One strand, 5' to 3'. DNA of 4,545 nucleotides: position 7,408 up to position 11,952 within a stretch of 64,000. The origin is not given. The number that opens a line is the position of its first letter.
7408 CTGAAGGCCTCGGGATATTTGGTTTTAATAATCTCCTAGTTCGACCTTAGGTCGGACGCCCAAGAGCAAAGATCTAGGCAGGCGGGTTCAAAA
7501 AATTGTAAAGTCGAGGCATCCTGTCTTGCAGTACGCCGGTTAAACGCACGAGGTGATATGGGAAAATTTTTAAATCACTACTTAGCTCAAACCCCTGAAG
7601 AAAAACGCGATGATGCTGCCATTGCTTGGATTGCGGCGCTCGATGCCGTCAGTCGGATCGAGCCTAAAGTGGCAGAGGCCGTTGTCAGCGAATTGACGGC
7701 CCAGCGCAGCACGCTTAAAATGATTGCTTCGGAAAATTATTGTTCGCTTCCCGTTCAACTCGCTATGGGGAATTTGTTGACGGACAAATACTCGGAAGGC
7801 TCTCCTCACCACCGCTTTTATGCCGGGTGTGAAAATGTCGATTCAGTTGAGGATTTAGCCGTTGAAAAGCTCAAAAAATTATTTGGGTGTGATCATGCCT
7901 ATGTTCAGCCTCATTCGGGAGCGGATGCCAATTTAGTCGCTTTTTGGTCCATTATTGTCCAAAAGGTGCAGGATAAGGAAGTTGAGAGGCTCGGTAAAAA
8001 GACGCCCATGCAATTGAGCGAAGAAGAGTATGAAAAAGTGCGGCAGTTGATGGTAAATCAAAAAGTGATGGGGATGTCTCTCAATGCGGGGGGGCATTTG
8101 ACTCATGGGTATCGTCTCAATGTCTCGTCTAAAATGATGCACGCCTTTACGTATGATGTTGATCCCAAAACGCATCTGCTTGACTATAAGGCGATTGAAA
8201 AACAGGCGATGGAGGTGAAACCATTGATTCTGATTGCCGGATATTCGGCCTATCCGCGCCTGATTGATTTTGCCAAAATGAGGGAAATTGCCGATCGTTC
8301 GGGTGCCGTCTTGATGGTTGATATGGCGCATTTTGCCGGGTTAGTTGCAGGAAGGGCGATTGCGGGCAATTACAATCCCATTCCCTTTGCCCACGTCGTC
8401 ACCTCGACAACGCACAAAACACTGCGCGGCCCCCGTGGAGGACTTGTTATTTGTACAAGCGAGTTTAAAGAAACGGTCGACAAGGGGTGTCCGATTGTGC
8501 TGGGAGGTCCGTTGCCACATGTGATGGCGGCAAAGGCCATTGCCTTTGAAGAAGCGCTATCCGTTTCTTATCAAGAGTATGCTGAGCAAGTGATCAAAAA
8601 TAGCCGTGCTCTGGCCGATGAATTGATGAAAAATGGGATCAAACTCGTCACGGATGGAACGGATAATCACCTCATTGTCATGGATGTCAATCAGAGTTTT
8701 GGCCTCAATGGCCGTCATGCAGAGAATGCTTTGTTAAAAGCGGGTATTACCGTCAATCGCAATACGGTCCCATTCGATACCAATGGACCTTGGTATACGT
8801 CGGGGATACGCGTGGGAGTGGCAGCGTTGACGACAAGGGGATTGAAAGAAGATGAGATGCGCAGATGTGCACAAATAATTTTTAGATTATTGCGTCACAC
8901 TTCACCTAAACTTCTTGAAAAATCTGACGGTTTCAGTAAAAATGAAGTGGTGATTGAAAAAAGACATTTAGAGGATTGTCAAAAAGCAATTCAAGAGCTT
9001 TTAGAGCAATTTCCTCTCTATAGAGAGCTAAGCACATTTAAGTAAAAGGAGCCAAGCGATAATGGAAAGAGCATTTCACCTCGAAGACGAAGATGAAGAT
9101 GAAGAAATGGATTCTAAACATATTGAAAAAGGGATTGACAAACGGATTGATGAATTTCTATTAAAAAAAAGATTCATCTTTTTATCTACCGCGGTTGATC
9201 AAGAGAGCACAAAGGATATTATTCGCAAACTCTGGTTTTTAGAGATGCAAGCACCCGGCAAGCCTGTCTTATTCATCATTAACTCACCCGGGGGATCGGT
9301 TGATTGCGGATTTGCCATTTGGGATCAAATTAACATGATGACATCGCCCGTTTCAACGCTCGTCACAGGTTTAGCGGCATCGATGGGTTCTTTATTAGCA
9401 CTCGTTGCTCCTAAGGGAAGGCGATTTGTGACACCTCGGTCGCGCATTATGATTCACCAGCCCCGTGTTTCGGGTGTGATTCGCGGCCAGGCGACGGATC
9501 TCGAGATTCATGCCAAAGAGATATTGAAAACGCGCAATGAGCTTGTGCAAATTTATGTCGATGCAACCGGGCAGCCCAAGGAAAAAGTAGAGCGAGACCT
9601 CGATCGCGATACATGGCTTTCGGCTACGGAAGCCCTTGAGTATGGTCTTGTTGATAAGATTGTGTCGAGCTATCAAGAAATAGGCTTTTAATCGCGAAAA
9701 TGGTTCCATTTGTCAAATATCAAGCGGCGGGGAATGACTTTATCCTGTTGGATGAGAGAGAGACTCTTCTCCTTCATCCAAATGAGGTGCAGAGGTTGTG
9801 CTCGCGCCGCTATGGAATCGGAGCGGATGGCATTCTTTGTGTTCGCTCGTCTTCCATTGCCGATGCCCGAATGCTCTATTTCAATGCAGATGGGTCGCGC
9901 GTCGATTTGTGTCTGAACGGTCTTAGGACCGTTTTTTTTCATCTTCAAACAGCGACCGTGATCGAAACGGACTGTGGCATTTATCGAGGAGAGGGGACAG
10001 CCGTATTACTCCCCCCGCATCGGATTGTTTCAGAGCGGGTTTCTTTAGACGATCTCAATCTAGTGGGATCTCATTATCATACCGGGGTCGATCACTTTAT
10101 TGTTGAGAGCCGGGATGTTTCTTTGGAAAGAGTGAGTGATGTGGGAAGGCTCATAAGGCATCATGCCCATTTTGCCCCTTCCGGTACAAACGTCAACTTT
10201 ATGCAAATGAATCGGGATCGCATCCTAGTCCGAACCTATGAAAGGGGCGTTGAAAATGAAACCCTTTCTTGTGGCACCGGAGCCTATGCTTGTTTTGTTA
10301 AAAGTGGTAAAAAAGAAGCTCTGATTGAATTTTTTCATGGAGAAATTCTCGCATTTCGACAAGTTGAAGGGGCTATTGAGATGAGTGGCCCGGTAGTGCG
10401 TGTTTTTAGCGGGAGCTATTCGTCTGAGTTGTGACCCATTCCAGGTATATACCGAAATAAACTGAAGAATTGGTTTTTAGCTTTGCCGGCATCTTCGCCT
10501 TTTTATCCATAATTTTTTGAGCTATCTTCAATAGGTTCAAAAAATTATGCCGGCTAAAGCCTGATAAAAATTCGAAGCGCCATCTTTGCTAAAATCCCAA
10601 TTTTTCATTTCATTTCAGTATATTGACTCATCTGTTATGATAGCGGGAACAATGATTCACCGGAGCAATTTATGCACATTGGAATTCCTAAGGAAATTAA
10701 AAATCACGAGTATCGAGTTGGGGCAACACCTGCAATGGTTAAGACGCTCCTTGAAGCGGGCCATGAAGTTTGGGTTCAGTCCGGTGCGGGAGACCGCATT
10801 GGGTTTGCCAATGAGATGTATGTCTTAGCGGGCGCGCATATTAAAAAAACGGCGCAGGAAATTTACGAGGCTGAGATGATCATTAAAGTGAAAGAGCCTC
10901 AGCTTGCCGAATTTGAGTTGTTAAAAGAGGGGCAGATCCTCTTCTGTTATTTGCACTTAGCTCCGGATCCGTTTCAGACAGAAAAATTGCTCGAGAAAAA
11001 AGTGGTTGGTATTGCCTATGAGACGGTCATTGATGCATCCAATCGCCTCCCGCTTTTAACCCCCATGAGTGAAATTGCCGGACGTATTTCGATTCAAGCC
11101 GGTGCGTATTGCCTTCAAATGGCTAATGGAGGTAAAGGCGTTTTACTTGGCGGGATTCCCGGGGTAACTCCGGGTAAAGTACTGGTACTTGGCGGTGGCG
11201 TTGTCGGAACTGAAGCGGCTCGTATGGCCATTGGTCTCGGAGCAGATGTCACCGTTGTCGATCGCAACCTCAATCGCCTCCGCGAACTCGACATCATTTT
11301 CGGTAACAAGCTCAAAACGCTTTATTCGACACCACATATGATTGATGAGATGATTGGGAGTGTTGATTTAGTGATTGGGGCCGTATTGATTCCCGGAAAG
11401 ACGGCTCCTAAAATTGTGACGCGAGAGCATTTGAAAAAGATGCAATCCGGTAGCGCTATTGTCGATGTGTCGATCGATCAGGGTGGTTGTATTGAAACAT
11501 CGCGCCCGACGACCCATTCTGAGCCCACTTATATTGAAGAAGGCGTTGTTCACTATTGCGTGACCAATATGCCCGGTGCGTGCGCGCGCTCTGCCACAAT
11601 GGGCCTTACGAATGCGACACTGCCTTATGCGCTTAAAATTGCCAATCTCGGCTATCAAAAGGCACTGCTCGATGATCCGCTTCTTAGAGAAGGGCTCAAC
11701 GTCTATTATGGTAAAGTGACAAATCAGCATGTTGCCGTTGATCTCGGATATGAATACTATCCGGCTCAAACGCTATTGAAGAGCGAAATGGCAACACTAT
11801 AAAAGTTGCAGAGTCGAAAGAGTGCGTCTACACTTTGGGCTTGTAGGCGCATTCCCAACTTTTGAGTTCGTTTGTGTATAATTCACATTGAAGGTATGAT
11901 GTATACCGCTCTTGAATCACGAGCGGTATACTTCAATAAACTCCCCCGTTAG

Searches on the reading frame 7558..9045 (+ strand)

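Call 65: search_protein_families(library=pfam, proteins=[window:7558-9045:+], max_evalue=0.00001)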
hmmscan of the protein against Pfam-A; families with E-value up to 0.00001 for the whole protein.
window:7558-9045:+ (495 aa): 2 families
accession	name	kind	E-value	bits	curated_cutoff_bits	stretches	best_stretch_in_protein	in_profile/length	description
PF00464.25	SHMT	-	3.4e-122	408.3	27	2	165-441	108-399/399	Serine hydroxymethyltransferase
PF00155.27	Aminotran_1_2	-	2.1e-07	30.9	19.7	1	236-430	166-355/361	Aminotransferase class I and II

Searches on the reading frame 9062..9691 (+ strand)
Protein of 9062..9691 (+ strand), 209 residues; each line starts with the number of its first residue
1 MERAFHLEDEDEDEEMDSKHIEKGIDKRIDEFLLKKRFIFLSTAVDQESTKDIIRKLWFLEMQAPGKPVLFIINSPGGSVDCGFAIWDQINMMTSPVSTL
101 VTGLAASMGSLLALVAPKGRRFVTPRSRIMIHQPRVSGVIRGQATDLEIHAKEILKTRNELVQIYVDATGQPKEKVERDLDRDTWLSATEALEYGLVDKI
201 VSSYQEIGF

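Call 65: search_protein_families(library=pfam, proteins=[window:9062-9691:+], max_evalue=0.00001)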
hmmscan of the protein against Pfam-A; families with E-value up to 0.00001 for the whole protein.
window:9062-9691:+ (209 aa): 1 family
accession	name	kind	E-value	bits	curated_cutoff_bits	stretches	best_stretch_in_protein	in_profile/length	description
PF00574.28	CLP_protease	-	4.9e-66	222.5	20.2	1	29-202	9-180/182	Clp protease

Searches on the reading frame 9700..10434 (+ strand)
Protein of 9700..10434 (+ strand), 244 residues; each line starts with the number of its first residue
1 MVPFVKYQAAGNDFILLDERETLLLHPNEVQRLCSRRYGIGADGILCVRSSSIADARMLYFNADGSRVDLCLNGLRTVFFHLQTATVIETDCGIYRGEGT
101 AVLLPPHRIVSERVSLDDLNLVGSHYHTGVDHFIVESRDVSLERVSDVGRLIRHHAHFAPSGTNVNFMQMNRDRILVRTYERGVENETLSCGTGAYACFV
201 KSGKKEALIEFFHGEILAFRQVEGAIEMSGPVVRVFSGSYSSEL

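Call 65: search_protein_families(library=pfam, proteins=[window:9700-10434:+], max_evalue=0.00001)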
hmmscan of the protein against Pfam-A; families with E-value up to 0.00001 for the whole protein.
window:9700-10434:+ (244 aa): 1 family
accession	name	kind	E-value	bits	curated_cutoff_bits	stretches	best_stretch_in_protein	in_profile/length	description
PF01678.24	DAP_epimerase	-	2.4e-28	99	34.7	2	128-208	5-92/121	Diaminopimelate epimerase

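Call 81: find_encoding_contigs(protein=window:9700-10434:+, flank=4000, max_places=8)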
Protein window:9700-10434:+ (244 aa): 2 contigs read that carry it; 2 places shown.
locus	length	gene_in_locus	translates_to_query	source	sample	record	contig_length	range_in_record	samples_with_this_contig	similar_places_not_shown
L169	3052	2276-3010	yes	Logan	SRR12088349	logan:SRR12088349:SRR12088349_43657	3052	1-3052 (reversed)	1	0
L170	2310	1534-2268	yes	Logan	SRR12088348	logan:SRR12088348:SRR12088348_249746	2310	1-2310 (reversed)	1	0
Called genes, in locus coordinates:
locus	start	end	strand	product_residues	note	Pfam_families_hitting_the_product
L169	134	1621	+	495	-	PF00464:SHMT, PF00155:Aminotran_1_2 (weak)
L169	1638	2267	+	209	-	PF00574:CLP_protease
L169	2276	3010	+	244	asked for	PF01678:DAP_epimerase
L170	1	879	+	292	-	?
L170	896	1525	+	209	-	PF00574:CLP_protease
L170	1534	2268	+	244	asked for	PF01678:DAP_epimerase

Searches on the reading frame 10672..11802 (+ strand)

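Call 65: search_protein_families(library=pfam, proteins=[window:10672-11802:+], max_evalue=0.00001)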
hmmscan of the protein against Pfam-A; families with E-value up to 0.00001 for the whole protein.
window:10672-11802:+ (376 aa): 5 families
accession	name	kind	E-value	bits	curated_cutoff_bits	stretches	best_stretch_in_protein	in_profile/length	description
PF01262.27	AlaDh_PNT_C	-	3.8e-87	291.6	23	1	140-351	1-213/214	Alanine dehydrogenase/PNT, C-terminal domain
PF05222.21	AlaDh_PNT_N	-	9.7e-47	159.1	30.4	1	4-136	1-136/136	Alanine dehydrogenase/PNT, N-terminal domain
PF02826.25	2-Hacid_dh_C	-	1.2e-06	28.5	25.1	1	168-267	37-127/178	D-isomer specific 2-hydroxyacid dehydrogenase, NAD binding domain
PF00070.33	Pyr_redox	-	1.3e-06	29.3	22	1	169-214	1-46/82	Pyridine nucleotide-disulphide oxidoreductase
PF07992.20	Pyr_redox_2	-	3.2e-06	27.2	26.1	1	166-210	141-185/291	Pyridine nucleotide-disulphide oxidoreductase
